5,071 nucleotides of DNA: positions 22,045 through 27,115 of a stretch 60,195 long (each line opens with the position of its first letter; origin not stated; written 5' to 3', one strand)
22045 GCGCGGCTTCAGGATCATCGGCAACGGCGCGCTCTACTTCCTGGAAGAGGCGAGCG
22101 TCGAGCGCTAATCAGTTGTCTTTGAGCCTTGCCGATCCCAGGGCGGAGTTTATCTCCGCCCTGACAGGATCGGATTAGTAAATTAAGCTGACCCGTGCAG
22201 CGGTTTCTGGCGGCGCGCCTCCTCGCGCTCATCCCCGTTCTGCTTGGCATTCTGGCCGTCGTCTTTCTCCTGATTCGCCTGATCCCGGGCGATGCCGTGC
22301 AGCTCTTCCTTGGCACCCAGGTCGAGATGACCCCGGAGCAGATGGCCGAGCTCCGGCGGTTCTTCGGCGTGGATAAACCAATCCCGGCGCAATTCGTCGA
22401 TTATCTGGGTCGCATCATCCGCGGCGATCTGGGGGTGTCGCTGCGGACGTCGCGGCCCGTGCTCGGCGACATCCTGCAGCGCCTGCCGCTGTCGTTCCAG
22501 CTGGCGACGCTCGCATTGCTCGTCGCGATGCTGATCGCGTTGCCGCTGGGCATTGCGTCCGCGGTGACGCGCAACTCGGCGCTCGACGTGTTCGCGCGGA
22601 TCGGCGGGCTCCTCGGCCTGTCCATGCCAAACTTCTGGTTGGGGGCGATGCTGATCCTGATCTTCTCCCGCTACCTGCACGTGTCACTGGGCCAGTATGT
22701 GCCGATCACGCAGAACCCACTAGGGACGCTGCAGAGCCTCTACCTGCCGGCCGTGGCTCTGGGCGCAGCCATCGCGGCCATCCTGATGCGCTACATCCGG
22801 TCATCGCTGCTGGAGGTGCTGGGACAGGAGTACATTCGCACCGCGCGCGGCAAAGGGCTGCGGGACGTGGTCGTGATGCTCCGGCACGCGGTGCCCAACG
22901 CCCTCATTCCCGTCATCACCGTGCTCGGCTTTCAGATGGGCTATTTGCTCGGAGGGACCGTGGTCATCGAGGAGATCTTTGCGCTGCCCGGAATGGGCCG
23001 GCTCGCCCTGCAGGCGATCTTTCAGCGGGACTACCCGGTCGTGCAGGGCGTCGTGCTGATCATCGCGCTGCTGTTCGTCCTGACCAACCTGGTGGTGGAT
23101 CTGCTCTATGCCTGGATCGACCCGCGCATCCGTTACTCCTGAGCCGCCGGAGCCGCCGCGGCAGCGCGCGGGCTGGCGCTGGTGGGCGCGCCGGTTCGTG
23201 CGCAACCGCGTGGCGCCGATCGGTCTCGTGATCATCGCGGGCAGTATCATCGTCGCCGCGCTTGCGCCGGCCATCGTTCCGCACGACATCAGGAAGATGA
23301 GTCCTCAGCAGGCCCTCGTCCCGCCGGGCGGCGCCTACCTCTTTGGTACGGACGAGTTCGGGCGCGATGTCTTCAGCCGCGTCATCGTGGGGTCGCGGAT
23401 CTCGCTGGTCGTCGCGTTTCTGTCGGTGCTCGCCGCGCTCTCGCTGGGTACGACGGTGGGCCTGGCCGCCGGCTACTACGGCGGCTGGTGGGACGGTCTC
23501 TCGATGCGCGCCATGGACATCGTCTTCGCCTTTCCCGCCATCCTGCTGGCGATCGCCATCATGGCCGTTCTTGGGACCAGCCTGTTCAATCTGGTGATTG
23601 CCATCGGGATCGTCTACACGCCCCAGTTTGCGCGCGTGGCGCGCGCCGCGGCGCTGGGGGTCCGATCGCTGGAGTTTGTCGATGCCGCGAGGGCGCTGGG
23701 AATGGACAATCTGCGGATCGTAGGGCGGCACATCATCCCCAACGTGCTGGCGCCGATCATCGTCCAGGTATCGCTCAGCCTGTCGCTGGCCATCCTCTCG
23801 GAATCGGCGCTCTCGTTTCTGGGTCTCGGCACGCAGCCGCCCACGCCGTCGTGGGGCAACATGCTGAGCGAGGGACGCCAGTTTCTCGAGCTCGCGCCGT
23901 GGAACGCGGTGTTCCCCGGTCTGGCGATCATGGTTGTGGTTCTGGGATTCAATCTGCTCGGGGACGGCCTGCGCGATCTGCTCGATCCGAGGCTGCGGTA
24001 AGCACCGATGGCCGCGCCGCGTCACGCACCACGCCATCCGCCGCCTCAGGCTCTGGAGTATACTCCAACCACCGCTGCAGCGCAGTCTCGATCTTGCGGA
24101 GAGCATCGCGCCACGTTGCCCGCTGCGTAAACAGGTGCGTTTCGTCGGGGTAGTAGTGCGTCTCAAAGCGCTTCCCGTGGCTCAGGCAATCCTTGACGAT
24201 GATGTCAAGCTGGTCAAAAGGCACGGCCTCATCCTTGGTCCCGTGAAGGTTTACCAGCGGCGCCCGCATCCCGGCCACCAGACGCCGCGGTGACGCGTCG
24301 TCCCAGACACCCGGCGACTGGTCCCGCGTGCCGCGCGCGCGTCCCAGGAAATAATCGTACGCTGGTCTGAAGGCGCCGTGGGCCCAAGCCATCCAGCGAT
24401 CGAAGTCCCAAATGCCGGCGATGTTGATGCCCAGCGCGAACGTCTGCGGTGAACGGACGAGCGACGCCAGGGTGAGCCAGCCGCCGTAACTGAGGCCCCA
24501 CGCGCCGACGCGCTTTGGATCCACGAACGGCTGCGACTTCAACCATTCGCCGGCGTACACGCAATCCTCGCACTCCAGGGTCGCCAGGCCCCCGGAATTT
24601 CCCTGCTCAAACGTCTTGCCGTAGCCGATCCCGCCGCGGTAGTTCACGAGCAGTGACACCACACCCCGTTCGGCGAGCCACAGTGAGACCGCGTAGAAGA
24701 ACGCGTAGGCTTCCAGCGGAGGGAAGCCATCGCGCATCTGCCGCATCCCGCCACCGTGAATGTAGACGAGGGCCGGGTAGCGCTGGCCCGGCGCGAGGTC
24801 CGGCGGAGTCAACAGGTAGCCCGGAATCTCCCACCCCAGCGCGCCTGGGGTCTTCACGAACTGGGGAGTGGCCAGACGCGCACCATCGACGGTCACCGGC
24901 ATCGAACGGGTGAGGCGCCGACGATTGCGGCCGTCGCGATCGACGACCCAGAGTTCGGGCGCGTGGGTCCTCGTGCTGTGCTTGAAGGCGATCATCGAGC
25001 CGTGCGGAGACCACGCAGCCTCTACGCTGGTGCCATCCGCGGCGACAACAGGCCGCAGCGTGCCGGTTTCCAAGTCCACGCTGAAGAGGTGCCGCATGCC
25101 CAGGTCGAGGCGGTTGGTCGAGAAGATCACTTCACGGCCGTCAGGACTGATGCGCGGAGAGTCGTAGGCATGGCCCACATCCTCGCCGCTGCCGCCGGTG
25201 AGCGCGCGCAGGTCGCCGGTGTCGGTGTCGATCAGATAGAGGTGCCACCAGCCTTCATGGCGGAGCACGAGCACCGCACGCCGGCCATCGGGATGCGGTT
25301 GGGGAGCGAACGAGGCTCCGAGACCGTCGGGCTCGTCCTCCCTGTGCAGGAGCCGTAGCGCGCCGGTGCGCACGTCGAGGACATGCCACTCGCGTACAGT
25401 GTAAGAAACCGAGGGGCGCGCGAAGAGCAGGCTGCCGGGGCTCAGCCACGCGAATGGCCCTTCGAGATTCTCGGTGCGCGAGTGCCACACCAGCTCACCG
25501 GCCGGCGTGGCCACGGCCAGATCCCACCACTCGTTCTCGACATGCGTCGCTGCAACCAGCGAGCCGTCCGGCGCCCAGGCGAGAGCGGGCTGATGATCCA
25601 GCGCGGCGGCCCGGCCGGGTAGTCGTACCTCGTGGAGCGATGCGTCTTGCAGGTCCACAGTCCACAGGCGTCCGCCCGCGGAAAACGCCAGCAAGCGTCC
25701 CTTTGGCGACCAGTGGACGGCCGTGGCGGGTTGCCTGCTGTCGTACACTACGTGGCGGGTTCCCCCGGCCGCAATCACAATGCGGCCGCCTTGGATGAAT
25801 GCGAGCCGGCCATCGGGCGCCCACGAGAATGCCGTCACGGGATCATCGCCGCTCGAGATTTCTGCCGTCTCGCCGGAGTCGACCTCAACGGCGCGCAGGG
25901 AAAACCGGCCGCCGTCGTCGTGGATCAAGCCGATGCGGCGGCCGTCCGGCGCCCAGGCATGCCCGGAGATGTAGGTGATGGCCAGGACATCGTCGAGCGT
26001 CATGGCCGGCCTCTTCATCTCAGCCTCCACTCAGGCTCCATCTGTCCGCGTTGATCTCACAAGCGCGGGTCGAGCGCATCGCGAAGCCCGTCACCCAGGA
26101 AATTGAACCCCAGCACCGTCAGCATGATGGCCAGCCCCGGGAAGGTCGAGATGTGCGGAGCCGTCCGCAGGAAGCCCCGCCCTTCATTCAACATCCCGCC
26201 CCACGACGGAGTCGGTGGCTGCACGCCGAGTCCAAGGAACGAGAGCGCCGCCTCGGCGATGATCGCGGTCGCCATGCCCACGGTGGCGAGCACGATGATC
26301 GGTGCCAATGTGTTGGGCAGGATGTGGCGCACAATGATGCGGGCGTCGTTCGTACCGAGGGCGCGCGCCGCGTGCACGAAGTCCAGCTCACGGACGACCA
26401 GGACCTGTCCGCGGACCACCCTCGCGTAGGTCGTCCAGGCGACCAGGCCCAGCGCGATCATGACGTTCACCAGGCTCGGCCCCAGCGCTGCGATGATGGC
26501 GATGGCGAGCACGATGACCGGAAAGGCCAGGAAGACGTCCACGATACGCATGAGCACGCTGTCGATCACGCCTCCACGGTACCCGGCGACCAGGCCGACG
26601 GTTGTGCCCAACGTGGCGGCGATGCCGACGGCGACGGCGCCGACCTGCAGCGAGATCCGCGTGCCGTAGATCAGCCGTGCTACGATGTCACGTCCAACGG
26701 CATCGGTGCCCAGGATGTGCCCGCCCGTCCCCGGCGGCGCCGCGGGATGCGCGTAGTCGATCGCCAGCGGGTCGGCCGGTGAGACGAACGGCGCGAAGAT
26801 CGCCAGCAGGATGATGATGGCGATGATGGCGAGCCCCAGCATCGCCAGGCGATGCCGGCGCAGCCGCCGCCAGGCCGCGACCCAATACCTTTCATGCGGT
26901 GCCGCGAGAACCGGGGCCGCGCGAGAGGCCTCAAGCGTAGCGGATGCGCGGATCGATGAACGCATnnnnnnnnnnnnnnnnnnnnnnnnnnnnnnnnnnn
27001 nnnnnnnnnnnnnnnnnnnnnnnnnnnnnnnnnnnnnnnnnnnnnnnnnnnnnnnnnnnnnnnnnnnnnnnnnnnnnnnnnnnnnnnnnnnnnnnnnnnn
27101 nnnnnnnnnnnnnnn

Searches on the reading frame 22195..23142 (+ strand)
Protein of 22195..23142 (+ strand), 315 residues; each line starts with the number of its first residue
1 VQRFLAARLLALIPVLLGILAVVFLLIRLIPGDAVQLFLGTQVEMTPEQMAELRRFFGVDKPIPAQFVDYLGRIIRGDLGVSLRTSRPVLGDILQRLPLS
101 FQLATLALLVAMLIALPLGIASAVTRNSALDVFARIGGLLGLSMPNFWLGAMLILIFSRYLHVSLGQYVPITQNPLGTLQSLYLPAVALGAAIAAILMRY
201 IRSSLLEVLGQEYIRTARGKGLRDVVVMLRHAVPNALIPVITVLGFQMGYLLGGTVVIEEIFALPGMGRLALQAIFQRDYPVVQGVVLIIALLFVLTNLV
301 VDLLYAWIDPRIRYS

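Call 59: search_protein_families(library=pfam, proteins=[window:22195-23142:+], max_evalue=0.00001)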
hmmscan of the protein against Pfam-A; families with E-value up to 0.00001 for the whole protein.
window:22195-23142:+ (315 aa): 2 families
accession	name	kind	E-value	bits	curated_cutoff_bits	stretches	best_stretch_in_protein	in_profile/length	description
PF00528.27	BPD_transp_1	-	1.3e-38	133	26.4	1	115-313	1-183/184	Binding-protein-dependent transport system inner membrane component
PF19300.4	BPD_transp_1_N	-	5.8e-13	49.5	23.8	1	1-103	1-113/114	Binding-prot-dependent transport system membrane comp, N-term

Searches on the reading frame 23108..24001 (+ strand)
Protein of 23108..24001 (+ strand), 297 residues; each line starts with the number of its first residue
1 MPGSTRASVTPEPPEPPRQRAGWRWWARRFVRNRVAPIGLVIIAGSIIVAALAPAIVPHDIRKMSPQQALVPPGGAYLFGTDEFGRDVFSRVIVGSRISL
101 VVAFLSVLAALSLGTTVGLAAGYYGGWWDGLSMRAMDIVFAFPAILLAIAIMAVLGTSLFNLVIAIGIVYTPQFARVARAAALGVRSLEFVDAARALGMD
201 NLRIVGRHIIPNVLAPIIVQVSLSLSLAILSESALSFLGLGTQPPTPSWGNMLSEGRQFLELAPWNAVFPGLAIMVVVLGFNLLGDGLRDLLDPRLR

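Call 59: search_protein_families(library=pfam, proteins=[window:23108-24001:+], max_evalue=0.00001)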
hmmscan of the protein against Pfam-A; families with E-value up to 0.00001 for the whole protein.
window:23108-24001:+ (297 aa): 2 families
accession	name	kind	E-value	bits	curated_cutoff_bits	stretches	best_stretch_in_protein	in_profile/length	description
PF00528.27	BPD_transp_1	-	8.5e-33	114.1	26.4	1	114-297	1-183/184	Binding-protein-dependent transport system inner membrane component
PF12911.12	OppC_N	-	1.3e-08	35.1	23.9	1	23-73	3-53/53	N-terminal TM domain of oligopeptide transport permease C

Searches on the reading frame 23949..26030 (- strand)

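Call 59: search_protein_families(library=pfam, proteins=[window:23949-26030:-], max_evalue=0.00001)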
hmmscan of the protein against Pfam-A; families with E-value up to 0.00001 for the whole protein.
window:23949-26030:- (693 aa): 6 families
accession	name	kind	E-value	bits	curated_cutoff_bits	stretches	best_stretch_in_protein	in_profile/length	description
PF00326.27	Peptidase_S9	-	6.3e-32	111.2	22.6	1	447-653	5-208/213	Prolyl oligopeptidase family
PF00930.27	DPPIV_N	-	6.7e-12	45.2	22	1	195-353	191-349/354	Dipeptidyl peptidase IV (DPP IV) N-terminal region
PF07676.18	PD40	-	2.1e-10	40.7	20.9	0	291-307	13-29/38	WD40-like Beta Propeller Repeat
PF02129.25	Peptidase_S15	-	8.6e-09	35.9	23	1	452-556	47-145/262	X-Pro dipeptidyl-peptidase (S15 family)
PF01738.24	DLH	-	6.3e-07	29.6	21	0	585-640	139-194/217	Dienelactone hydrolase family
PF25174.1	Beta-prop_THOC3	-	1.5e-06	27.9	305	0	24-119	94-191/272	THOC3 beta-propeller domain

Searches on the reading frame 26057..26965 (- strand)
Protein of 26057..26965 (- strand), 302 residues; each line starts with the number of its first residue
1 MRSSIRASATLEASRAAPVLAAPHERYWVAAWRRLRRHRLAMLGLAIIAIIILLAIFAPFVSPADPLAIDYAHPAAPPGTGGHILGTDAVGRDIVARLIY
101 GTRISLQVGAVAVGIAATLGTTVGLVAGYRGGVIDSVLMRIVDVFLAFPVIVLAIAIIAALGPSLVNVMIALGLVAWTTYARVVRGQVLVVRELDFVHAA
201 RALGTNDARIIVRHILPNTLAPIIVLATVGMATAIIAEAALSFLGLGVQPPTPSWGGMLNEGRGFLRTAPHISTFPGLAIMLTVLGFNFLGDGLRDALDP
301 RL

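Call 59: search_protein_families(library=pfam, proteins=[window:26057-26965:-], max_evalue=0.00001)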
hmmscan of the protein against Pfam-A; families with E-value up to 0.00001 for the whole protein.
window:26057-26965:- (302 aa): 2 families
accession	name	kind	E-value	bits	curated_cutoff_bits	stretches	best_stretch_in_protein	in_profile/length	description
PF00528.27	BPD_transp_1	-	7.9e-34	117.4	26.4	1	120-302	1-182/184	Binding-protein-dependent transport system inner membrane component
PF12911.12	OppC_N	-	1e-16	61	23.9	1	27-78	2-53/53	N-terminal TM domain of oligopeptide transport permease C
